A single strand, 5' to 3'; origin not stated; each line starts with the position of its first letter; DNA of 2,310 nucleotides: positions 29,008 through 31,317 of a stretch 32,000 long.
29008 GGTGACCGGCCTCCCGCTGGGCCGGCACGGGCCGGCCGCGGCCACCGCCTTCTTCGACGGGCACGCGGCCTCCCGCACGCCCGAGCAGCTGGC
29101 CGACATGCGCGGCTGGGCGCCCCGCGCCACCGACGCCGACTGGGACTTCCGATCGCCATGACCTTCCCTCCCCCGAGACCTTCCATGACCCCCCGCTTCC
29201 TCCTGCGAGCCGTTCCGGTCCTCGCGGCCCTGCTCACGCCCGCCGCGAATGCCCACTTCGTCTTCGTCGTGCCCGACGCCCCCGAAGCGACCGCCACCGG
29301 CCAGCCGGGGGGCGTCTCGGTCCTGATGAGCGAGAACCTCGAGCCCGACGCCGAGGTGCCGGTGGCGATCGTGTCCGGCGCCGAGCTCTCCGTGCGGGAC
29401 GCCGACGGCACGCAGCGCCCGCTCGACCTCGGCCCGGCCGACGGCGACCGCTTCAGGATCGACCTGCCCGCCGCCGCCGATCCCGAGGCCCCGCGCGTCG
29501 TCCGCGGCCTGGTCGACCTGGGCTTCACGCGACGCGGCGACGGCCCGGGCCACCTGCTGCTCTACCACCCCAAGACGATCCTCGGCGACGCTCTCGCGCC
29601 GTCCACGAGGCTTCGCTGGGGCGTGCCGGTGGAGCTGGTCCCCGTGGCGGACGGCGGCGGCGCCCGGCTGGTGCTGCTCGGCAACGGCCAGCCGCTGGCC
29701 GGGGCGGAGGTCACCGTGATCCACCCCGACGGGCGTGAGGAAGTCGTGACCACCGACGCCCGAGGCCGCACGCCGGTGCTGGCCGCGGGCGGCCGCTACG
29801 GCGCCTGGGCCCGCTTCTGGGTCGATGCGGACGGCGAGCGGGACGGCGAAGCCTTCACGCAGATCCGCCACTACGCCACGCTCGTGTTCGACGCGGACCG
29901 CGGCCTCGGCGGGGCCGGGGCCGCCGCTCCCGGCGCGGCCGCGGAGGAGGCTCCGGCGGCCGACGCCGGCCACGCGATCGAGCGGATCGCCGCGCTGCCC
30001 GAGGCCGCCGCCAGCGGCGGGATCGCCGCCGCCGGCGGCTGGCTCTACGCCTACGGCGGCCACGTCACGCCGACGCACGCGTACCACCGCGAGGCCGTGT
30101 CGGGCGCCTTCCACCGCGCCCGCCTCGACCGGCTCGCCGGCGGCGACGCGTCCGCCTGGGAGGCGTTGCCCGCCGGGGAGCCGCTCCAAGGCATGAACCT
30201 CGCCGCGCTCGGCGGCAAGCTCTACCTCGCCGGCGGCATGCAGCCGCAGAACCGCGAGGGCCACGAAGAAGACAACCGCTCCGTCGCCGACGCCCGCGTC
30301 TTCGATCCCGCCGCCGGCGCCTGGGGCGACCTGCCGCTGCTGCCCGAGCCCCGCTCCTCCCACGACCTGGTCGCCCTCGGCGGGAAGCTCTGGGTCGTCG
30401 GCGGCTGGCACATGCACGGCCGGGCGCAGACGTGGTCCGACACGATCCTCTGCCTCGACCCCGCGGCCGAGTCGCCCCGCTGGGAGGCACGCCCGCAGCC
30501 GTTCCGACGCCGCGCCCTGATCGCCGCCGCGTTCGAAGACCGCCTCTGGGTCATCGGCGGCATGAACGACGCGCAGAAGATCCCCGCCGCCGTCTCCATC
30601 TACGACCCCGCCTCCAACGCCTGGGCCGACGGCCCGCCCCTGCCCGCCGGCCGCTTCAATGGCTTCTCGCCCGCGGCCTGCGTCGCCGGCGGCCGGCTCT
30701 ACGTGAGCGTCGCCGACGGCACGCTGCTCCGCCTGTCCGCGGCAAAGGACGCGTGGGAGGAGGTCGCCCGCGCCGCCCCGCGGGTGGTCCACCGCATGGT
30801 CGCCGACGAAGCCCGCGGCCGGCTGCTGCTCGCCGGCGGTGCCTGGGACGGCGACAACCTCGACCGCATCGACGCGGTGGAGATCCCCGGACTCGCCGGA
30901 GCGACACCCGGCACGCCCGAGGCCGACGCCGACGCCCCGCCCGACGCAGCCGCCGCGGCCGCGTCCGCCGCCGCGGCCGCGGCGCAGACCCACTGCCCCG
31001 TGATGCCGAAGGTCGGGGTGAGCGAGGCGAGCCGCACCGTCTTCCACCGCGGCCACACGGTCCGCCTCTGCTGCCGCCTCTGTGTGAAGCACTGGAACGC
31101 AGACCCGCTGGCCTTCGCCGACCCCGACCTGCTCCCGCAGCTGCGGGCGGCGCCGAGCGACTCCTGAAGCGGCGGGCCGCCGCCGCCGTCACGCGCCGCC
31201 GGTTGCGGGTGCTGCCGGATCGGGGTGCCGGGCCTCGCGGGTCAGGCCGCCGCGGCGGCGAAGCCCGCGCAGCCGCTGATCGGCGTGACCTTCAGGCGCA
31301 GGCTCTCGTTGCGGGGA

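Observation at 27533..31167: Three-gene envelope cluster combining three different sorting signals: PEP-CTERM, prepilin-type and Sec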

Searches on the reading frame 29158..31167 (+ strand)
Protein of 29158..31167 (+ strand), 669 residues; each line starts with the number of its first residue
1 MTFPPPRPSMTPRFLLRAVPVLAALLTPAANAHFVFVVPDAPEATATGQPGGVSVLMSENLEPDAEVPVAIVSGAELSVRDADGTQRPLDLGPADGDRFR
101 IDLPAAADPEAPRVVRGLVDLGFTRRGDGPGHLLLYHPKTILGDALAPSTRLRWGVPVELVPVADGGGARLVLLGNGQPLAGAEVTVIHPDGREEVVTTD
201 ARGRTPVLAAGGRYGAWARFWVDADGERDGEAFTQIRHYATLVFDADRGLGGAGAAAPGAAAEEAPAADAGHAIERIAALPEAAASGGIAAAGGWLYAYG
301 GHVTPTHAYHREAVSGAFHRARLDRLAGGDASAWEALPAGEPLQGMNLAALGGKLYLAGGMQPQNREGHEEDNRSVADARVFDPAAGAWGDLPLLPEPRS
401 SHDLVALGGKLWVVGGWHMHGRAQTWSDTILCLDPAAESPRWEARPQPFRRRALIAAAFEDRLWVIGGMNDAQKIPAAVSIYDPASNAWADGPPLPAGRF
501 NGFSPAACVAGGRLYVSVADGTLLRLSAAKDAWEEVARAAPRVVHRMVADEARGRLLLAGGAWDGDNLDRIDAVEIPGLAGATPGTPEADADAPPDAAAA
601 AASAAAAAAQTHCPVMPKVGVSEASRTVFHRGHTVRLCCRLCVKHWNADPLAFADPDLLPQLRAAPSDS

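Call 7: search_protein_families(library=pfam, proteins=[window:29158-31167:+], max_evalue=1)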
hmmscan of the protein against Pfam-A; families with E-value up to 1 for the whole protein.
window:29158-31167:+ (669 aa): 14 families
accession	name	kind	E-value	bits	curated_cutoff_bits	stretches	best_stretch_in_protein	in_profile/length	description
PF01344.31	Kelch_1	-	1.6e-18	66.3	20.1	3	456-496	7-46/46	Kelch motif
PF13964.12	Kelch_6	-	1.4e-14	53.9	25.3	3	455-499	6-50/50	Kelch motif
PF24681.1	Kelch_KLHDC2_KLHL20_DRC7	-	1.6e-12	47.7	50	1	290-516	5-218/221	KLHDC2/KLHL20/DRC7 Kelch-repeats domain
PF07646.21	Kelch_2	-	2.5e-11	43.4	21.3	1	451-496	2-48/48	Kelch motif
PF25210.1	Kelch_FKB95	-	4.4e-10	40.1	70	2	347-448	37-126/268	FKB95, Kelch-repeats domain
PF10670.15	DUF4198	-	1.7e-07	32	34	1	155-205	129-191/209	Domain of unknown function (DUF4198)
PF24996.1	NANM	-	2.2e-07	30.5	45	1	333-416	42-124/350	N-acetylneuraminate epimerase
PF13418.12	Kelch_4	-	3.7e-06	27.2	21.6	1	461-496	13-48/49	Galactose oxidase, central domain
PF24981.1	Beta-prop_ATRN-LZTR1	-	0.0001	22.1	50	1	353-470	160-281/289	Attractin/LZTR1 beta-propeller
PF13620.12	CarboxypepD_reg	-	0.0024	18.6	32.3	1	175-204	9-39/82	Carboxypeptidase regulatory-like domain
PF13415.12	Kelch_3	-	0.0049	17.5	22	0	461-490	2-31/48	Galactose oxidase, central domain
PF07893.19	DUF1668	-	0.042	13.6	23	0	379-448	84-160/336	Protein of unknown function (DUF1668)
PF13854.13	Kelch_HCF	-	0.059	13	113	0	281-468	64-257/345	Host cell factor, Kelch-repeats domain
PF20067.5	SSL_N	-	0.075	13.3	18.9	1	507-526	27-46/46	Strictosidine synthase-like, N-terminal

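Call 8: search_protein_families(library=ncbifam, proteins=[window:29158-31167:+], max_evalue=1)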
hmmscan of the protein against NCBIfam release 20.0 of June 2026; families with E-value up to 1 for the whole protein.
window:29158-31167:+ (669 aa): 1 family
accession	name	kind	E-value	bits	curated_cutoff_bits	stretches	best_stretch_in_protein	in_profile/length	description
NF010730.0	PRK14131.1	subfamily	0.00076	18.3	416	1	340-417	80-156/384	N-acetylneuraminate epimerase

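Call 9: find_homologous_proteins(query=window:29158-31167:+, max_evalue=0.001)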
Query window:29158-31167:+ (669 aa): 257 proteins with E <= 0.001 among 8000 candidates; the best 120 are listed.
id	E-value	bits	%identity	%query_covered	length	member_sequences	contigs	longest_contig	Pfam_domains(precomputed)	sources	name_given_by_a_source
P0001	0.0e+0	1472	100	99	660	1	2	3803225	PF24996.1,PF07646.22,PF10670.16,PF13964.13,PF24681.2,PF13415.13,PF01344.32,PF25210.2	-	-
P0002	6.3e-212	724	57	94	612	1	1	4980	PF24996.1,PF07646.22,PF13964.13,PF24681.2,PF13415.13,PF24981.2,PF01344.32,PF25210.2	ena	-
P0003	3.1e-167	576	49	94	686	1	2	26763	PF24996.1,PF07646.22,PF13964.13,PF24681.2,PF13415.13,PF25852.1,PF24981.2,PF07893.20,PF01344.32,PF25210.2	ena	-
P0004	4.7e-166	572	45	94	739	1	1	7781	PF24996.1,PF07646.22,PF13964.13,PF24681.2,PF13415.13,PF24981.2,PF01344.32,PF25210.2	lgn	-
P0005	3.0e-163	563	46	98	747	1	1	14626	PF24996.1,PF07646.22,PF10670.16,PF13964.13,PF24681.2,PF13415.13,PF04945.20,PF24981.2,PF01344.32,PF25210.2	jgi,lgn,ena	-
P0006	2.8e-160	553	44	97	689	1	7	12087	PF24996.1,PF07646.22,PF13964.13,PF24681.2,PF13415.13,PF04945.20,PF24981.2,PF01344.32,PF25210.2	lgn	-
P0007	6.2e-159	549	45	96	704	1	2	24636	PF24996.1,PF07646.22,PF13964.13,PF24681.2,PF13415.13,PF24981.2,PF01344.32,PF25210.2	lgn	-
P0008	2.3e-155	537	46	97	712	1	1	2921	PF24996.1,PF07646.22,PF13964.13,PF24681.2,PF13415.13,PF24981.2,PF01344.32,PF25210.2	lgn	-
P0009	9.2e-155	535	51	82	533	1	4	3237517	PF24996.1,PF07646.22,PF13418.13,PF13964.13,PF24681.2,PF13415.13,PF24981.2,PF01344.32,PF25210.2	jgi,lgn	-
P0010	3.6e-154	533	50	84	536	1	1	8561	PF24996.1,PF07646.22,PF10670.16,PF13964.13,PF24681.2,PF13415.13,PF24981.2,PF01344.32,PF25210.2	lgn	-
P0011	5.1e-154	532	50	84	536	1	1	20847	PF24996.1,PF07646.22,PF13418.13,PF13964.13,PF24681.2,PF13415.13,PF25852.1,PF24981.2,PF01344.32,PF25210.2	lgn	-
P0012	1.4e-153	531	43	96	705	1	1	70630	PF24996.1,PF07646.22,PF13964.13,PF24681.2,PF13415.13,PF24981.2,PF01344.32,PF25210.2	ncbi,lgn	-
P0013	2.5e-153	530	45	94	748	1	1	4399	PF24996.1,PF07646.22,PF13964.13,PF24681.2,PF13415.13,PF24981.2,PF01344.32,PF25210.2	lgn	-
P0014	3.7e-153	529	44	94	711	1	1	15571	PF24996.1,PF07646.22,PF13964.13,PF24681.2,PF13415.13,PF24981.2,PF01344.32,PF25210.2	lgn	-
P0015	1.3e-151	524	48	84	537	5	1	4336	PF24996.1,PF07646.22,PF13964.13,PF24681.2,PF13415.13,PF25852.1,PF24981.2,PF01344.32,PF25210.2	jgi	jgi:hypothetical protein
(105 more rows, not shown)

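Call 11: find_encoding_contigs(protein=P0001, flank=10000, max_places=2)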
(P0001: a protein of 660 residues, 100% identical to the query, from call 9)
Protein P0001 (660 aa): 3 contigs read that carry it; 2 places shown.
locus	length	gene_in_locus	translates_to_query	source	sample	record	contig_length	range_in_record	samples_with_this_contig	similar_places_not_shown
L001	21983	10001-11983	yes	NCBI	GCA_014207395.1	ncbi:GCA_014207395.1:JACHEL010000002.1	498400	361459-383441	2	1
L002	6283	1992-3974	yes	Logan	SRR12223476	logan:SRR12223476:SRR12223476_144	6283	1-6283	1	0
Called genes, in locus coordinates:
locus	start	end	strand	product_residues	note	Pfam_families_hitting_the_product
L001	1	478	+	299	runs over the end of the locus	PF01156:IU_nuc_hydro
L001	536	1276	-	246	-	PF00106:adh_short, PF08659:KR, PF13561:adh_short_C2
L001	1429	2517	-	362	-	-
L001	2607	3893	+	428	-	-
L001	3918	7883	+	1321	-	PF13401:AAA_22 (weak), PF00271:Helicase_C, PF21010:HA2_C, PF07717:OB_NTP_bind, PF11898:DUF3418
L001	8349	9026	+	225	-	-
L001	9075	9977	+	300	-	-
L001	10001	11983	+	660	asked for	PF10670:DUF4198 (faint), PF13964:Beta-prop_Calicin (faint), PF24996:NANM (faint), PF01344:Kelch_1 (faint), PF07646:Kelch_2 (faint), PF24681:Kelch_KLHDC2_KLHL20_DRC7, PF13415:Beta-prop_FBX42, PF25210:Kelch_FKB95 (faint)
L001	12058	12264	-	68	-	-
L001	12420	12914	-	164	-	PF04074:DUF386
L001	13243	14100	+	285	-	-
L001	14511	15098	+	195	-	PF02151:UVR (weak)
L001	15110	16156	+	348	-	PF00217:ATP-gua_Ptrans, PF27454:McsB_C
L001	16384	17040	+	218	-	PF21176:RecR_HhH, PF13662:Toprim_4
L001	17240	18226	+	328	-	PF13469:Sulfotransfer_3 (weak)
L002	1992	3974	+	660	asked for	PF10670:DUF4198 (faint), PF13964:Beta-prop_Calicin (faint), PF24996:NANM (faint), PF01344:Kelch_1 (faint), PF07646:Kelch_2 (faint), PF24681:Kelch_KLHDC2_KLHL20_DRC7, PF13415:Beta-prop_FBX42, PF25210:Kelch_FKB95 (faint)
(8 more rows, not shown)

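Call 12: find_encoding_contigs(protein=P0003, flank=8000, max_places=2)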
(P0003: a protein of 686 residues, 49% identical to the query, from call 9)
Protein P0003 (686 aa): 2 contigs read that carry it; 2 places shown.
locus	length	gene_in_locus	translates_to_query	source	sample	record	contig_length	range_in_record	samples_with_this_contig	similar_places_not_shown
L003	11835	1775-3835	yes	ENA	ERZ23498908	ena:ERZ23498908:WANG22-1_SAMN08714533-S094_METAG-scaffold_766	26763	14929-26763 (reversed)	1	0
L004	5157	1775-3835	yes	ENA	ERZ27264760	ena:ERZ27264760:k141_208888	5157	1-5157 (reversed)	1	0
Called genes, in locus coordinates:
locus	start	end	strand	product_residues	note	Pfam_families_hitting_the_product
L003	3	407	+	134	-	?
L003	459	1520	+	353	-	-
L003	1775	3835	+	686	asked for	PF07893:DUF1668 (faint), PF24681:Kelch_KLHDC2_KLHL20_DRC7, PF01344:Kelch_1 (weak), PF13415:Beta-prop_FBX42, PF13964:Beta-prop_Calicin (weak), PF24981:Beta-prop_ATRN-LZTR1 (weak), PF25210:Kelch_FKB95, PF01344:Kelch_1 (weak), +3 more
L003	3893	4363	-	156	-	PF07589:PEP_exosort_dom (weak)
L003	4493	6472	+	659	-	PF01336:tRNA_anti-codon, PF00152:tRNA-synt_2, PF02938:GAD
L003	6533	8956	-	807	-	-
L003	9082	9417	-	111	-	-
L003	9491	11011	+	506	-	PF00224:PK, PF02887:PK_C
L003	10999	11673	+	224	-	-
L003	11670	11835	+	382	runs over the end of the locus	PF00266:Aminotran_5, PF01041:DegT_DnrJ_EryC1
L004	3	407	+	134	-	?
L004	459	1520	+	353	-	-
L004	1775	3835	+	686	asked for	PF07893:DUF1668 (faint), PF24681:Kelch_KLHDC2_KLHL20_DRC7, PF01344:Kelch_1 (weak), PF13415:Beta-prop_FBX42, PF13964:Beta-prop_Calicin (weak), PF24981:Beta-prop_ATRN-LZTR1 (weak), PF25210:Kelch_FKB95, PF01344:Kelch_1 (weak), +3 more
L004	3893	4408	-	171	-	PF07589:PEP_exosort_dom (weak)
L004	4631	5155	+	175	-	?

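Call 13: find_encoding_contigs(protein=P0012, flank=8000, max_places=2)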
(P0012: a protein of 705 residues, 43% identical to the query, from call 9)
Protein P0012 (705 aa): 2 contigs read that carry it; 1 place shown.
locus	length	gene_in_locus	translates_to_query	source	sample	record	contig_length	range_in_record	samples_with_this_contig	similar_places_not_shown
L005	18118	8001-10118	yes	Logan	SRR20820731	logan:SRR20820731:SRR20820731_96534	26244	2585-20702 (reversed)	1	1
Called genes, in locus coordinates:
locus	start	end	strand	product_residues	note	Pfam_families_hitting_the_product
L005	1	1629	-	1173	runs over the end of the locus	PF03924:CHASE, PF00989:PAS, PF08447:PAS_3, PF08448:PAS_4, PF13426:PAS_9, PF00990:GGDEF, PF00563:EAL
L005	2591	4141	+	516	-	PF25954:Beta-barrel_RND_2, PF25967:RND-MFP_C (weak), PF25989:YknX_C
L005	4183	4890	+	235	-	PF00005:ABC_tran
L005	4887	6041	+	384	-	PF12704:MacB_PCD, PF02687:FtsX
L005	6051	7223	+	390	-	PF12704:MacB_PCD, PF02687:FtsX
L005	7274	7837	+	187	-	-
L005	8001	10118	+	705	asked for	PF13964:Beta-prop_Calicin (faint), PF24681:Kelch_KLHDC2_KLHL20_DRC7, PF24981:Beta-prop_ATRN-LZTR1 (faint), PF13415:Beta-prop_FBX42, PF24996:NANM (weak), PF24681:Kelch_KLHDC2_KLHL20_DRC7 (weak), PF01344:Kelch_1, PF25210:Kelch_FKB95, +1 more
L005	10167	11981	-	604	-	PF01368:DHH, PF02272:DHHA1, PF17768:RecJ_OB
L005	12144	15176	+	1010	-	PF02465:FliD_N, PF07196:Flagellin_IN (faint), PF07195:FliD_C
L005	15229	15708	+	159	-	PF02561:FliS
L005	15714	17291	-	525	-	PF04069:OpuAC, PF00528:BPD_transp_1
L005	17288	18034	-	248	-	PF00005:ABC_tran, PF13304:AAA_21 (faint)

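Call 27: search_protein_families(library=pfam, proteins=[L003:459-1520:+, L003:3-407:+, L005:7274-7837:+, L003:3893-4363:-], max_evalue=1)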
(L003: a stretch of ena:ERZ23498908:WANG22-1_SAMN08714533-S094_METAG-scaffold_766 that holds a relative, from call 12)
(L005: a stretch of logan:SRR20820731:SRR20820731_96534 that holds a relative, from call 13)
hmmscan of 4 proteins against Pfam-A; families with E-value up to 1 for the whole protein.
L003:459-1520:+ (353 aa): 2 families
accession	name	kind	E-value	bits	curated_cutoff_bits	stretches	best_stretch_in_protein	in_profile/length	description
PF07661.19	MORN_2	-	0.16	12.7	29.6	0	210-222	1-13/22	MORN repeat variant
PF19932.4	DUF6395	-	0.16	12.4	25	1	274-336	33-98/174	Family of unknown function (DUF6395)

L003:3-407:+ (134 aa): 1 family
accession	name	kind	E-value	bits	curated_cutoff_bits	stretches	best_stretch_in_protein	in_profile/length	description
PF22612.2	GH113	-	5.5e-16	59.2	27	1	14-92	192-270/289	Glycoside Hydrolase Family 113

L005:7274-7837:+ (187 aa): 0 families

L003:3893-4363:- (156 aa): 1 family
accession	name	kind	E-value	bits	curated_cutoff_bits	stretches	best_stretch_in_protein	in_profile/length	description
PF07589.16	PEP-CTERM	-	1.2e-05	25.6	20.7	1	135-156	1-23/24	PEP-CTERM motif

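Call 37: search_protein_families(library=pfam, proteins=[L005:7274-7837:+], max_evalue=0.1)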
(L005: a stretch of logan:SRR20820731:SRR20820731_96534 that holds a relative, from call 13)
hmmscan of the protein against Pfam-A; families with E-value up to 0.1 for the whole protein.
L005:7274-7837:+ (187 aa): 0 families

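Call 68: search_solved_structures(query=window:29185-31167:+, max_evalue=0.01, show_alignments=2)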
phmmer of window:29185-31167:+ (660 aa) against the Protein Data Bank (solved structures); distinct sequences matched with E-value up to 0.01: 88 (the best 60 are shown).
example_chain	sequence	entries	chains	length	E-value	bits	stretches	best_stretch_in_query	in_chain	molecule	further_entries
9tsn_A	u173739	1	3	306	3.5e-21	78.3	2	343-493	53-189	Kelch protein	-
7ona_A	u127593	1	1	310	3.5e-19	71.7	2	329-490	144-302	SAKe6AC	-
7on6_A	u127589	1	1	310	2.2e-18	69.1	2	335-490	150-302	SAKe6AE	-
8pjr_A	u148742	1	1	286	5.5e-17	64.5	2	329-490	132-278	SAKe6AC-LB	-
7onh_A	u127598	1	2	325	1.8e-16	62.7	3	328-488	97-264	SAKe6BE-L3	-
8pjw_A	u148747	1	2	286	5.1e-16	61.3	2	298-491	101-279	SAKe6FE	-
7on8_A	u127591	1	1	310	8.8e-16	60.5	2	334-489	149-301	SAKe6AR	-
7pvp_A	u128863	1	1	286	3.8e-15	58.4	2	328-490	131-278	SAKe6BC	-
7q58_A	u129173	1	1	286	5.4e-15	57.9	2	324-490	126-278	SAKe6BR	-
8pjy_A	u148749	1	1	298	3.9e-14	55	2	279-490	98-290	SAKe6EEref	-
5yy8_A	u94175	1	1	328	9.2e-14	53.8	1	338-492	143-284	Influenza virus NS1A-binding protein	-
6n3h_A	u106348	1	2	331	1e-13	53.7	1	338-492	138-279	Influenza virus NS1A-binding protein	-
7ong_A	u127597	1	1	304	4.7e-13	51.5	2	334-490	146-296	SAKe6BE-L1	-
2woz_A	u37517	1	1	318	8.9e-13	50.6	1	341-490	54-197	KELCH REPEAT AND BTB DOMAIN-CONTAINING PROTEIN 10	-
7onc_A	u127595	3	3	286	1.2e-12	50.2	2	334-490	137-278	SAKe6BE | S6BE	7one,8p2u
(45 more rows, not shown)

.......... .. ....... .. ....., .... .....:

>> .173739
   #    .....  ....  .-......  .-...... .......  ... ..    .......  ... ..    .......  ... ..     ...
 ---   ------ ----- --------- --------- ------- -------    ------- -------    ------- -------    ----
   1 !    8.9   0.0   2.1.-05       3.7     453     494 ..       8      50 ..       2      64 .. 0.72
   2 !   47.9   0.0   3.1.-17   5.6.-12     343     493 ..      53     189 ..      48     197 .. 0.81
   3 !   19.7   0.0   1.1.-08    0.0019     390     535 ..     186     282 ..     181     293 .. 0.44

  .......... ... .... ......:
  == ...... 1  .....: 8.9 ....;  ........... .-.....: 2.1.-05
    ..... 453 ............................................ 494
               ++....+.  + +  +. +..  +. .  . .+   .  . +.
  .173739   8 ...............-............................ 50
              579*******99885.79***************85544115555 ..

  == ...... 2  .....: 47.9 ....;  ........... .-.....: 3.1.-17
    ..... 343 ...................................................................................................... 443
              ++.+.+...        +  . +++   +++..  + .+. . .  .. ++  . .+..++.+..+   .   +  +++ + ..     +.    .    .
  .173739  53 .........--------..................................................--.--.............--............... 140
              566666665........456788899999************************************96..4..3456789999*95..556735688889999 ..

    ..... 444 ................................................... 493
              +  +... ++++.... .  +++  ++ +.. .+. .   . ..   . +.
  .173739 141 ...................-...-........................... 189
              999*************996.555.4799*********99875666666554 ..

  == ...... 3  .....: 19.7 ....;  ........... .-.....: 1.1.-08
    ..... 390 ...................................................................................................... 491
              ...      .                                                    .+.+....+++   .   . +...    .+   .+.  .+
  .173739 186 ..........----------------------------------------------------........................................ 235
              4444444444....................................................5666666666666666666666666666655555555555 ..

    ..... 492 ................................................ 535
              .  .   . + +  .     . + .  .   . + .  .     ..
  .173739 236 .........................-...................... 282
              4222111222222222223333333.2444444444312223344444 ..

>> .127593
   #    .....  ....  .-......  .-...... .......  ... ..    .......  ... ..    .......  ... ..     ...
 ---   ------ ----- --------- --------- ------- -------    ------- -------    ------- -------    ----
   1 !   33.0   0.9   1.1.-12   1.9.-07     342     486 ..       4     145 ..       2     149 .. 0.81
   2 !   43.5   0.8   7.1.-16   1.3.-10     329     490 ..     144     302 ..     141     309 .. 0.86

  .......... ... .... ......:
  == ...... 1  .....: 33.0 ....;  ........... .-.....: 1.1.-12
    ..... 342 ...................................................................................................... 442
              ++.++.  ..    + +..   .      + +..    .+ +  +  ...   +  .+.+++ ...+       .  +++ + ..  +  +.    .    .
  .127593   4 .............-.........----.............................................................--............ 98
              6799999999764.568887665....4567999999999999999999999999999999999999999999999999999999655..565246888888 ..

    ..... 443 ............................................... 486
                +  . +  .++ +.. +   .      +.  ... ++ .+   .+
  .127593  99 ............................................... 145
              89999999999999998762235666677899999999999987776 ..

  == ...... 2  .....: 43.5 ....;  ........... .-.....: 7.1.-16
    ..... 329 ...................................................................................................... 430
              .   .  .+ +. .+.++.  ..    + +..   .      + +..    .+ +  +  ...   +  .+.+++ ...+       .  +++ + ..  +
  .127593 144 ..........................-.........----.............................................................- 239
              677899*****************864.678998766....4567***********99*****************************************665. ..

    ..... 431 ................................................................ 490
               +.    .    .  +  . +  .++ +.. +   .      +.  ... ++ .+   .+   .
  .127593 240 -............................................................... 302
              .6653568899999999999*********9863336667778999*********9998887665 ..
